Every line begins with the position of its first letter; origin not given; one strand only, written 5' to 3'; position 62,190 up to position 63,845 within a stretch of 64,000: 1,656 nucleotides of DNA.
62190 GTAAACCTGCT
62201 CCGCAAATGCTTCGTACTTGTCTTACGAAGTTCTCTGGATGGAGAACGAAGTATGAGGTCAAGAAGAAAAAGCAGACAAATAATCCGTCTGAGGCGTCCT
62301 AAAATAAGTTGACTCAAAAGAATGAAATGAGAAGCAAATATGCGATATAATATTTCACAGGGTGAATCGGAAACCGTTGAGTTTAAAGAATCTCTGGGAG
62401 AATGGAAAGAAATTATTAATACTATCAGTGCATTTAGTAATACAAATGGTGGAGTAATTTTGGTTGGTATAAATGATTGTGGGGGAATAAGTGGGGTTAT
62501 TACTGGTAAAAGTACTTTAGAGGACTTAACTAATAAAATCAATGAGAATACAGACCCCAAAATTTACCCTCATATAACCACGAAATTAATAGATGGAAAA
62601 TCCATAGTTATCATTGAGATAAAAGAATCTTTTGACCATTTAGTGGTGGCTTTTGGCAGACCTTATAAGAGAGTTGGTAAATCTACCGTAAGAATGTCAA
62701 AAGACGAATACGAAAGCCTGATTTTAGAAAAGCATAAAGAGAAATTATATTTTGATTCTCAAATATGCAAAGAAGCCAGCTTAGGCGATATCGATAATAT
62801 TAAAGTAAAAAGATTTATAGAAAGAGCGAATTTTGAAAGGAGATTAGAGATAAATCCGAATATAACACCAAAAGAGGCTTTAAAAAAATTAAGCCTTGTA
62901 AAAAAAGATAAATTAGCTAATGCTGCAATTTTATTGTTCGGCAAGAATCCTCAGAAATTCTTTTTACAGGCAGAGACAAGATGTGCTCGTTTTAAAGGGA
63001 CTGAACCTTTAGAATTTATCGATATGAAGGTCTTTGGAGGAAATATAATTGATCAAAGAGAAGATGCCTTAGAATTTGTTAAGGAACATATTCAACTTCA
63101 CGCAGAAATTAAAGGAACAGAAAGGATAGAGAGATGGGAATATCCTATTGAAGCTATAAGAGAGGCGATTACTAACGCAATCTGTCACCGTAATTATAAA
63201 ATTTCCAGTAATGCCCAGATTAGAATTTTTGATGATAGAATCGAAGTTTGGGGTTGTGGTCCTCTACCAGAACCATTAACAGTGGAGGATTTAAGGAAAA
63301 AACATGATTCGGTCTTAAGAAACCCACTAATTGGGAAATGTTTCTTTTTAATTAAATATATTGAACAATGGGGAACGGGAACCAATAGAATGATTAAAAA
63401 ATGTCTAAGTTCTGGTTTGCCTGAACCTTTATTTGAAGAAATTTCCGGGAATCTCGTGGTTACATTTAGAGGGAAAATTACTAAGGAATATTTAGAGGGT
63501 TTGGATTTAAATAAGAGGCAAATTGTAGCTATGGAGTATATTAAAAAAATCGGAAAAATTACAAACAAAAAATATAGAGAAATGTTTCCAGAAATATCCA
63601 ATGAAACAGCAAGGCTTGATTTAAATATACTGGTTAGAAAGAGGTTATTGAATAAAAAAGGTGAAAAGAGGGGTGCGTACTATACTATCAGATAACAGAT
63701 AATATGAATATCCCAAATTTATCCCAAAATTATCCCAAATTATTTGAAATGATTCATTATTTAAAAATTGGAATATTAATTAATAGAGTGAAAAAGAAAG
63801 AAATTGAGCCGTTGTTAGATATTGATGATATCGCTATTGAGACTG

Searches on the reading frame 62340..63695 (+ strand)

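Call 52: search_protein_families(library=ncbifam, proteins=[window:62340-63695:+], max_evalue=0.001)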
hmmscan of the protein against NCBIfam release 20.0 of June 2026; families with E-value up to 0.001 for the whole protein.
window:62340-63695:+ (451 aa): 0 families

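Call 63: search_protein_families(library=pfam, proteins=[window:62340-63695:+], max_evalue=0.001)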
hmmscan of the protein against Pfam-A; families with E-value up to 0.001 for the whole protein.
window:62340-63695:+ (451 aa): 2 families
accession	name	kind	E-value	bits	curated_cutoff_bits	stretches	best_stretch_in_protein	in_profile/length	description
PF04326.19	SLFN_AlbA_2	-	2.1e-24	86.8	25.3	1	9-119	1-117/118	Schlafen, AlbA_2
PF13749.12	HATPase_c_4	-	3e-20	72.5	26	1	291-376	3-89/89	Putative ATP-dependent DNA helicase recG C-terminal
